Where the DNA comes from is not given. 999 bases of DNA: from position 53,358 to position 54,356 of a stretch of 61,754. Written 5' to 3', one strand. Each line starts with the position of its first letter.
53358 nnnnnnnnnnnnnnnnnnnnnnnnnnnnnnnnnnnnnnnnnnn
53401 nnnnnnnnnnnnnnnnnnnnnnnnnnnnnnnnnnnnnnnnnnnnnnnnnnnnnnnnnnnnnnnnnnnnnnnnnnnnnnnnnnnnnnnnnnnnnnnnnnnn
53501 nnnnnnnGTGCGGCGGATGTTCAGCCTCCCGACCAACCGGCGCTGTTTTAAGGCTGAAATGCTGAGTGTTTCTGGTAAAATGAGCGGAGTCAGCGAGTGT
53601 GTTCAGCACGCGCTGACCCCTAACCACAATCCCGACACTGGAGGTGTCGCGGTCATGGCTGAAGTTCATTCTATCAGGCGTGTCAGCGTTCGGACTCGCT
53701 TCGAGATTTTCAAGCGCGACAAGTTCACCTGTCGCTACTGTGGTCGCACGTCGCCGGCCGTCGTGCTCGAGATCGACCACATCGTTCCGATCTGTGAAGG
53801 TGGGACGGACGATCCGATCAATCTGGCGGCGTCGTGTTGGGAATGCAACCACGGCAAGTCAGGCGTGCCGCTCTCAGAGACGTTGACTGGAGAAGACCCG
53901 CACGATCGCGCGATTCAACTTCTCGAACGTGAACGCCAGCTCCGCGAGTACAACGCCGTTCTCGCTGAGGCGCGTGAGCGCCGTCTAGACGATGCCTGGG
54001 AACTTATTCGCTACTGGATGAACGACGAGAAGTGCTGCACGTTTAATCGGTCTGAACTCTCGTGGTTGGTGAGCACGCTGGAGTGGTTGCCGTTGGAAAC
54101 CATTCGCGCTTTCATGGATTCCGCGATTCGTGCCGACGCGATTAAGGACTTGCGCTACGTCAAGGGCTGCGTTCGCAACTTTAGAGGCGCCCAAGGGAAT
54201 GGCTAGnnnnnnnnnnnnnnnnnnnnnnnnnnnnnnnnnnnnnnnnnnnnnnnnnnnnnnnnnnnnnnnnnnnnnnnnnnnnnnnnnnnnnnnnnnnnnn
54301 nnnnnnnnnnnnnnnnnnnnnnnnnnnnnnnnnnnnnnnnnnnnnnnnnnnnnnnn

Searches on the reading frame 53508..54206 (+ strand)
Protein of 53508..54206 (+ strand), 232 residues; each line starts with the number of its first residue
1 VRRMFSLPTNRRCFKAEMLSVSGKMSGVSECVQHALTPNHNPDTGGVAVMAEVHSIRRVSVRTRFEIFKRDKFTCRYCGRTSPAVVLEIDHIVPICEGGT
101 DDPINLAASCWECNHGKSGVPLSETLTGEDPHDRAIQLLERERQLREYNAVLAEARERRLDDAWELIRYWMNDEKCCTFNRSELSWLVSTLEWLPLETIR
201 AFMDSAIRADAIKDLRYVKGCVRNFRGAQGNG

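Call 41: search_protein_families(library=pfam, proteins=[window:53508-54206:+], max_evalue=0.001)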
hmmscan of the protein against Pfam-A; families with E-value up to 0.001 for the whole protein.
window:53508-54206:+ (232 aa): 2 families
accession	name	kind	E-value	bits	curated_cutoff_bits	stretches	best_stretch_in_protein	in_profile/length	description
PF01844.29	HNH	-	4.2e-11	43.3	21.4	1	75-117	1-44/47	HNH endonuclease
PF14279.12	HNH_5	-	6.4e-09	36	27.5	1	75-117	1-43/56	HNH endonuclease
